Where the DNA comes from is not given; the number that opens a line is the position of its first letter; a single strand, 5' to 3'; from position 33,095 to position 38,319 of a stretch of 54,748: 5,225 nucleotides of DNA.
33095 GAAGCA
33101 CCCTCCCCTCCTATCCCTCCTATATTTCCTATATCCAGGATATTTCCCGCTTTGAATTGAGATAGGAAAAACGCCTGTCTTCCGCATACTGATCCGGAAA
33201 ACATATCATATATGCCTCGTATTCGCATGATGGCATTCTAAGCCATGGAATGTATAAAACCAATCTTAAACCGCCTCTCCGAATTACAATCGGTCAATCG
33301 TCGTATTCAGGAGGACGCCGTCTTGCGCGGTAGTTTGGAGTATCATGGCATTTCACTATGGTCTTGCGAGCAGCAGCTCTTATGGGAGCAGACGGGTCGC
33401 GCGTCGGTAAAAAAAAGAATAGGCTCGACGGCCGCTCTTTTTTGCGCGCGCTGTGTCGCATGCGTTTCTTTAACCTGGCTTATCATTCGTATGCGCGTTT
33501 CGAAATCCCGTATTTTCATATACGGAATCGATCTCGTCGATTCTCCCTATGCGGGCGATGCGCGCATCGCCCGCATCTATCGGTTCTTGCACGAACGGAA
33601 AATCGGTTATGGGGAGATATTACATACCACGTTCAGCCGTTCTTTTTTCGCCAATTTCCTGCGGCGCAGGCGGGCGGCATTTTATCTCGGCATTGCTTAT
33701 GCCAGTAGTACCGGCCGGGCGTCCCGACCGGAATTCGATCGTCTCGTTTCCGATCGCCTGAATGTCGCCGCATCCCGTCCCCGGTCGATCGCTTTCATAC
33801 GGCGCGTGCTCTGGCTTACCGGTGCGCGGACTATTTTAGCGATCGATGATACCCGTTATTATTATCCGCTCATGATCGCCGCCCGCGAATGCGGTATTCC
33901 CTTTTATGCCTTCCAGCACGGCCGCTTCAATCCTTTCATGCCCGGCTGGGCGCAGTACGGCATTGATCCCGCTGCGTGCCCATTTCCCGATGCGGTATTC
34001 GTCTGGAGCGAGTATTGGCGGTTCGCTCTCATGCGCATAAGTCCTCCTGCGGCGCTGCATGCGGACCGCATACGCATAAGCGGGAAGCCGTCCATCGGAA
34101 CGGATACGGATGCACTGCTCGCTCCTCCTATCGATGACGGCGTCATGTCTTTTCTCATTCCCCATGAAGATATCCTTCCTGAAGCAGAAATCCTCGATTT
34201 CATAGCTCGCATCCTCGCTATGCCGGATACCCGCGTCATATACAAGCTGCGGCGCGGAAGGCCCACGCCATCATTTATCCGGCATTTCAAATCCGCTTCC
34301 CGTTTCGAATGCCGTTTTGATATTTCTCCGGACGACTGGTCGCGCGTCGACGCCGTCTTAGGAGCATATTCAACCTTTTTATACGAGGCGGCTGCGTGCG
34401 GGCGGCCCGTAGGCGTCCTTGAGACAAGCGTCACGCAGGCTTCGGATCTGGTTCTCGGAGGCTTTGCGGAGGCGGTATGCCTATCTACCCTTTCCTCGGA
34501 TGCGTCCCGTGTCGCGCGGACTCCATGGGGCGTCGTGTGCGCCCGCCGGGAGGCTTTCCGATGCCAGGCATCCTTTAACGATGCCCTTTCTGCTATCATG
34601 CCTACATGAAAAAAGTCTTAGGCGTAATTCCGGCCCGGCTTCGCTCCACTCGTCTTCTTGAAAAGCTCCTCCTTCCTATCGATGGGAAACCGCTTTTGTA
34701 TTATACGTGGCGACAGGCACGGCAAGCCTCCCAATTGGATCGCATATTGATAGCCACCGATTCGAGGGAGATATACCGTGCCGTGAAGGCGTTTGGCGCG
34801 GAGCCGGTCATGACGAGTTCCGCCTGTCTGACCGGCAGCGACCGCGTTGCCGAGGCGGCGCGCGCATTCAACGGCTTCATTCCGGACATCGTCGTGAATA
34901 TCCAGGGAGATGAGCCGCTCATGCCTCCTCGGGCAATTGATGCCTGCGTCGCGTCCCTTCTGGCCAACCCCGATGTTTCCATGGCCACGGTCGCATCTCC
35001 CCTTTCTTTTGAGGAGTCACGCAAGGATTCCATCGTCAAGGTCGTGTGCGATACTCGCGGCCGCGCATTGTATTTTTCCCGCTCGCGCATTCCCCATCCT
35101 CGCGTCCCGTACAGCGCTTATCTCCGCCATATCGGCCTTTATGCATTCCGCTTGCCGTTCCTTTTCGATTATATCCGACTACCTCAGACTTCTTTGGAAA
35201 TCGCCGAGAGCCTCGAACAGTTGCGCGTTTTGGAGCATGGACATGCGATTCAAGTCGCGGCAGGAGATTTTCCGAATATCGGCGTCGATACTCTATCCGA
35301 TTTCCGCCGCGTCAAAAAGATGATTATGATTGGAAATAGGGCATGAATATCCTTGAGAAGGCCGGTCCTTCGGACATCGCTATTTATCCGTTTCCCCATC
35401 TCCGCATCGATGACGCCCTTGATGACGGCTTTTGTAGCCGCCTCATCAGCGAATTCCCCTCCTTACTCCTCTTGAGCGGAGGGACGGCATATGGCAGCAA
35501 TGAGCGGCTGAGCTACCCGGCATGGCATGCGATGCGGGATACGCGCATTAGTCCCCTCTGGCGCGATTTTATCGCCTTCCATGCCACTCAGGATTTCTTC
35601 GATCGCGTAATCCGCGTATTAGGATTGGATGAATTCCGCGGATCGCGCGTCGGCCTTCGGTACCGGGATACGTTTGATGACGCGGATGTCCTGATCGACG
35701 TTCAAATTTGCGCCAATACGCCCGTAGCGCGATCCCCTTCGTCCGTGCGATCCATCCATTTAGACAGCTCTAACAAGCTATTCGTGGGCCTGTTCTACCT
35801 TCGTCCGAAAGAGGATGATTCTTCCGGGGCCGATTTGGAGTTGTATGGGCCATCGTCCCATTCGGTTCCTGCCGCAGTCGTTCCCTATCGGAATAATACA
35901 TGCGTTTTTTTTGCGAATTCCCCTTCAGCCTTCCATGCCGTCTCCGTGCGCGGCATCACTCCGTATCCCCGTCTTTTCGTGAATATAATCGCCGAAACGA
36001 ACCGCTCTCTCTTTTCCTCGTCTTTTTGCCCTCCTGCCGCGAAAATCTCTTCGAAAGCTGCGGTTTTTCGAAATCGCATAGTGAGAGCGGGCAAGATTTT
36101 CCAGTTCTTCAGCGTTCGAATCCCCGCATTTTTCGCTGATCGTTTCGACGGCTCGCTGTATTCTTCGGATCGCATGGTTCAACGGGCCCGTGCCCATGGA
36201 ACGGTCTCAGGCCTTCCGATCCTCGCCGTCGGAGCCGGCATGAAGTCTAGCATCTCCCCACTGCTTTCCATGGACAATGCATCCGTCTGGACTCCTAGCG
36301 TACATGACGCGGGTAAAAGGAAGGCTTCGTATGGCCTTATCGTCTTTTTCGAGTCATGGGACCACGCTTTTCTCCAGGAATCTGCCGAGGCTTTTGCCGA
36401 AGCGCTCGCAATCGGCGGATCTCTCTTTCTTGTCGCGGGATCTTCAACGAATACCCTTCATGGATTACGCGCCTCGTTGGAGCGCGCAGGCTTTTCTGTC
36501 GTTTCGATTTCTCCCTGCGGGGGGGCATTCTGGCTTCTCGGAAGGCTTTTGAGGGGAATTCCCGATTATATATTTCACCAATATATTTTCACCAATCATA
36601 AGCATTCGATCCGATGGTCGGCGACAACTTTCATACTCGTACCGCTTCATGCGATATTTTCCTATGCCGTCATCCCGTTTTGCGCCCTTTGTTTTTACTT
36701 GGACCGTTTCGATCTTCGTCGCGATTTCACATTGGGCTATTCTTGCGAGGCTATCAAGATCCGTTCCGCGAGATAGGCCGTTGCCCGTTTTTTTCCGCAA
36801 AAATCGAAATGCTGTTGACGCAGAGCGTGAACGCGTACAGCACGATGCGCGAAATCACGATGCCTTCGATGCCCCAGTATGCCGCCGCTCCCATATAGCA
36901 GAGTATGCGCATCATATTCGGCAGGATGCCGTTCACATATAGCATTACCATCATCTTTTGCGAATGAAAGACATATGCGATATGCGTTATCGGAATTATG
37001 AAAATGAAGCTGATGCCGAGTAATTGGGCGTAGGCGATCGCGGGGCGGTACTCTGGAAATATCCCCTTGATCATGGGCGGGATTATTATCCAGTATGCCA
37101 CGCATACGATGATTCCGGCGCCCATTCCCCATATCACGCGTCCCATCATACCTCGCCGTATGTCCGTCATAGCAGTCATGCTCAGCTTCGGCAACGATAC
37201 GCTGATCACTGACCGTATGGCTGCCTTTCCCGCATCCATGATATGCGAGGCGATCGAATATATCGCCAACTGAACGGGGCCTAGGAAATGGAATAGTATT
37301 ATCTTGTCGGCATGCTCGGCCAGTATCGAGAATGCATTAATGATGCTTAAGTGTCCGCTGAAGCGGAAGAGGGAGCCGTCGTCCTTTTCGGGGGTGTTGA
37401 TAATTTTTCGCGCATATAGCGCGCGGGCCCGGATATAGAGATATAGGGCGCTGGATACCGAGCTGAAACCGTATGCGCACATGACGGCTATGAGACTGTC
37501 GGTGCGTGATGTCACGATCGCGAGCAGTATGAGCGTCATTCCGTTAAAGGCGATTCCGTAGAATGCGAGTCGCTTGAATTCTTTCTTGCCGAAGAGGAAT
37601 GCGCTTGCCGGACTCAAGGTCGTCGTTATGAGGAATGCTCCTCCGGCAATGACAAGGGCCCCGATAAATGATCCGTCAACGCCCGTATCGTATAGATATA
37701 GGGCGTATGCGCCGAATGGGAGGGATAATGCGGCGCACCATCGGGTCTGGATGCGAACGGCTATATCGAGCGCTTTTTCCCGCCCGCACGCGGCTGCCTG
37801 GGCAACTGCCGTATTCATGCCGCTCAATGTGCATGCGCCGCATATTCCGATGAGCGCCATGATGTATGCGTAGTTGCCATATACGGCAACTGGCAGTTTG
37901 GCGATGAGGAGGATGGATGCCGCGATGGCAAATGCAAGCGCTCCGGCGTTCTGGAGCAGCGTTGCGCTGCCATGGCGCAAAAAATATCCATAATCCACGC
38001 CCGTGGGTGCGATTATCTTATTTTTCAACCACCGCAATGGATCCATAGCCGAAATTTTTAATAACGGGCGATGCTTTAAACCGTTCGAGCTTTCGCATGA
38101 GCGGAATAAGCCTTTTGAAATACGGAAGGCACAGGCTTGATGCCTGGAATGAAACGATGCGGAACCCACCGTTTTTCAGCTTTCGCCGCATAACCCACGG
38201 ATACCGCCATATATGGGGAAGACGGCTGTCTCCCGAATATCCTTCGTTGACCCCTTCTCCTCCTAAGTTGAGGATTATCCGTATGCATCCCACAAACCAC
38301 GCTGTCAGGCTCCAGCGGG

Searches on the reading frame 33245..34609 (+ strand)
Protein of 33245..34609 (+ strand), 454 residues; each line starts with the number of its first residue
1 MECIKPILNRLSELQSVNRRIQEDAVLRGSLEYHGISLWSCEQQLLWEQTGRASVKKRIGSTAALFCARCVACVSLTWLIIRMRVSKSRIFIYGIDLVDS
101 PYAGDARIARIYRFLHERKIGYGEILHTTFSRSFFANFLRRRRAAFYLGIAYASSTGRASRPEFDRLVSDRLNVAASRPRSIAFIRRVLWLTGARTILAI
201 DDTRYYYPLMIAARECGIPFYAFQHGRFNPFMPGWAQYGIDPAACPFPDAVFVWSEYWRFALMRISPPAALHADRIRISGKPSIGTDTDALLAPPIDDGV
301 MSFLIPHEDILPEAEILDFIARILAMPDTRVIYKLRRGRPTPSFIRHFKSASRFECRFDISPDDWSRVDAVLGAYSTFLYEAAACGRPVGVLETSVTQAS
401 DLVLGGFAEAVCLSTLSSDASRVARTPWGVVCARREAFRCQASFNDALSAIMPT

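Call 6: search_protein_families(library=pfam, proteins=[window:33245-34609:+], max_evalue=0.01)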
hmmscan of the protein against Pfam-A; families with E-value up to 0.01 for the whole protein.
window:33245-34609:+ (454 aa): 0 families

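Call 11: search_protein_families(library=ncbifam, proteins=[window:33245-34609:+], max_evalue=0.1)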
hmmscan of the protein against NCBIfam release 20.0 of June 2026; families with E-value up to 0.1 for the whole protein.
window:33245-34609:+ (454 aa): 0 families

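Call 49: search_solved_structures(query=window:33245-34609:+, max_evalue=10)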
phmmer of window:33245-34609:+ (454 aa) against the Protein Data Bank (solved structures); distinct sequences matched with E-value up to 10: 2.
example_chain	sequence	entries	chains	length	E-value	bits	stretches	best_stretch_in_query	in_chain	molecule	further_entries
7osl_A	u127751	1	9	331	0.81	11.8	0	171-225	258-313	Translocator EscV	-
7k08_A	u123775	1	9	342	0.89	11.6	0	171-225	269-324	Translocator EscV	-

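Call 58: search_protein_families(library=pfam, proteins=[window:33245-34609:+], max_evalue=10)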
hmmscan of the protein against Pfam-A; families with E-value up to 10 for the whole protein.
window:33245-34609:+ (454 aa): 0 families

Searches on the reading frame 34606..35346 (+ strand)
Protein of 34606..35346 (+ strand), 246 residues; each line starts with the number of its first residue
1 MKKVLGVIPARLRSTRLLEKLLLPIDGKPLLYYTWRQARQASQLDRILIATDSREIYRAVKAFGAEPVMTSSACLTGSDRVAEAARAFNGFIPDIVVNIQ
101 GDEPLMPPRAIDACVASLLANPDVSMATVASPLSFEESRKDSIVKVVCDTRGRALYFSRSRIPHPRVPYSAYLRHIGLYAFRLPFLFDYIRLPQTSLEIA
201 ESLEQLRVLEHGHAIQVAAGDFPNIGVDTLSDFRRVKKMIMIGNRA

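Call 6: search_protein_families(library=pfam, proteins=[window:34606-35346:+], max_evalue=0.01)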
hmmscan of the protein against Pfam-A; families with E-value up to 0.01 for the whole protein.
window:34606-35346:+ (246 aa): 3 families
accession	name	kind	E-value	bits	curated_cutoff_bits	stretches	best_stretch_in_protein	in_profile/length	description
PF02348.25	CTP_transf_3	-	3.7e-49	167.9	22.6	1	6-214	2-216/217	Cytidylyltransferase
PF12804.13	NTP_transf_3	-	5.3e-10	40.1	27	1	19-154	15-152/160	MobA-like NTP transferase domain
PF01128.25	IspD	-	0.00062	20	27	1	11-121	8-120/221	2-C-methyl-D-erythritol 4-phosphate cytidylyltransferase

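Call 32: search_protein_families(library=ncbifam, proteins=[window:34606-35346:+], max_evalue=0.001)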
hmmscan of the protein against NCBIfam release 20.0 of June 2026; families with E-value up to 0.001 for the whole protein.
window:34606-35346:+ (246 aa): 9 families
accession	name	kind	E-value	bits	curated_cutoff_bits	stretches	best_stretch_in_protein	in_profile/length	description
NF003952.0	PRK05450.1-5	subfamily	2.4e-79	266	193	1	3-240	2-245/250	3-deoxy-manno-octulosonate cytidylyltransferase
NF009905.0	PRK13368.1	subfamily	3.6e-75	252.4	255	1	3-240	2-238/243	3-deoxy-manno-octulosonate cytidylyltransferase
NF003950.0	PRK05450.1-3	subfamily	8.2e-69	231.7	234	1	3-242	2-244/248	3-deoxy-manno-octulosonate cytidylyltransferase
NF003948.0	PRK05450.1-1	equivalog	4.3e-59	199.7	281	1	2-240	4-243/248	3-deoxy-manno-octulosonate cytidylyltransferase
TIGR00466.1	kdsB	equivalog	7.8e-54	182.6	155.2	1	7-233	6-240/241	3-deoxy-manno-octulosonate cytidylyltransferase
TIGR03584.1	PseF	equivalog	6.5e-09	35.8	205.7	1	6-70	2-66/222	pseudaminic acid cytidylyltransferase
NF010933.0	PRK14353.1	equivalog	2.2e-06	26.6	505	1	11-129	18-135/453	bifunctional UDP-N-acetylglucosamine diphosphorylase/glucosamine-1-phosphate N-acetyltransferase GlmU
NF009924.0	PRK13385.1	subfamily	0.00032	20.4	342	0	18-57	20-59/230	2-C-methyl-D-erythritol 4-phosphate cytidylyltransferase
TIGR03310.1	matur_MocA_YgfJ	equivalog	0.00046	20.2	186.45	0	7-156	3-158/188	molybdenum cofactor cytidylyltransferase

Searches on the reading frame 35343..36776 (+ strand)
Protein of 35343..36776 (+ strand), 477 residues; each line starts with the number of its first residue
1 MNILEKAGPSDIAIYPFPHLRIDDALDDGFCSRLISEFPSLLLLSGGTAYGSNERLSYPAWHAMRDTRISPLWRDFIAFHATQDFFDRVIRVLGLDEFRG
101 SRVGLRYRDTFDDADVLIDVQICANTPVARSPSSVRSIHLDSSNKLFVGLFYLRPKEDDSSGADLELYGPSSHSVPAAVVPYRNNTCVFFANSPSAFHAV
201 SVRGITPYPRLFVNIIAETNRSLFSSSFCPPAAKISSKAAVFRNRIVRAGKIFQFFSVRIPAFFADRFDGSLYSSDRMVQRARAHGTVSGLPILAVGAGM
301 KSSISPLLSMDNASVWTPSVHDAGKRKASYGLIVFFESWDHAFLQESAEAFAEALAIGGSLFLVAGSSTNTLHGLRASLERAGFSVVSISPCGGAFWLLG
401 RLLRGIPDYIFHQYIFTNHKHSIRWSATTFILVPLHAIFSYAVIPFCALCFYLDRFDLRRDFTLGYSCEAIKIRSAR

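Call 6: search_protein_families(library=pfam, proteins=[window:35343-36776:+], max_evalue=0.01)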
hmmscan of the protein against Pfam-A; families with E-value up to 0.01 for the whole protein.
window:35343-36776:+ (477 aa): 2 families
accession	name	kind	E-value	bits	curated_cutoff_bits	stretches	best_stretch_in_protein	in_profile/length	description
PF13640.12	2OG-FeII_Oxy_3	-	0.0016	19.8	27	1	139-202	15-83/98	2OG-Fe(II) oxygenase superfamily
PF13661.12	2OG-FeII_Oxy_4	-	0.0037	18.2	27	0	138-210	14-90/98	2OG-Fe(II) oxygenase superfamily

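Call 11: search_protein_families(library=ncbifam, proteins=[window:35343-36776:+], max_evalue=0.1)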
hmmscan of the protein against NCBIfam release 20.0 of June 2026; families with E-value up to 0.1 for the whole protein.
window:35343-36776:+ (477 aa): 0 families

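Call 58: search_protein_families(library=pfam, proteins=[window:35343-36776:+], max_evalue=10)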
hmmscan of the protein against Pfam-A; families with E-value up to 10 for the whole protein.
window:35343-36776:+ (477 aa): 2 families
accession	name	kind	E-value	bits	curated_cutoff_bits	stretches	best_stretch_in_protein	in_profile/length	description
PF13640.12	2OG-FeII_Oxy_3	-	0.0016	19.8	27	1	139-202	15-83/98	2OG-Fe(II) oxygenase superfamily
PF13661.12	2OG-FeII_Oxy_4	-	0.0037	18.2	27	1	138-210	14-90/98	2OG-Fe(II) oxygenase superfamily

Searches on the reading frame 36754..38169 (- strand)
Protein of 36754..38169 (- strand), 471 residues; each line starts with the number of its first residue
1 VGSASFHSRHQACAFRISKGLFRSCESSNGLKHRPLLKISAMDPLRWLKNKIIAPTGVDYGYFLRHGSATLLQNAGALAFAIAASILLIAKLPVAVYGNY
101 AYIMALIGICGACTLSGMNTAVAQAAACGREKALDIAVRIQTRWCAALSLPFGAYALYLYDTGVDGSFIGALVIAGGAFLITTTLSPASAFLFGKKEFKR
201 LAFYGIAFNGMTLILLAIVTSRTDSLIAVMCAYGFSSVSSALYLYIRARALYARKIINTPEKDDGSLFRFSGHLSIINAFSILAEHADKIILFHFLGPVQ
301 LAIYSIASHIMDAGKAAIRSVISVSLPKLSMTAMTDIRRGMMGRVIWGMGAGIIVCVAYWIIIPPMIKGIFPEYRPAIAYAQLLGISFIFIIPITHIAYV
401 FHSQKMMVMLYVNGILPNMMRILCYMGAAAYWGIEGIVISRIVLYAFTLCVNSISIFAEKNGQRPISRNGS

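Call 6: search_protein_families(library=pfam, proteins=[window:36754-38169:-], max_evalue=0.01)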
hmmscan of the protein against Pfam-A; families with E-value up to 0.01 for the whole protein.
window:36754-38169:- (471 aa): 2 families
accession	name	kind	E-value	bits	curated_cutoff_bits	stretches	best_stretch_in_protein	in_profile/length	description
PF13440.11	Polysacc_synt_3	-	8.7e-09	35.5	23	1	96-331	10-242/293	Polysaccharide biosynthesis protein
PF01943.22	Polysacc_synt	-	4e-07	30.2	28.2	1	90-332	28-273/274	Polysaccharide biosynthesis protein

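Call 32: search_protein_families(library=ncbifam, proteins=[window:36754-38169:-], max_evalue=0.001)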
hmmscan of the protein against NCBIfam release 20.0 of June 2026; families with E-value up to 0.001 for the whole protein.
window:36754-38169:- (471 aa): 0 families
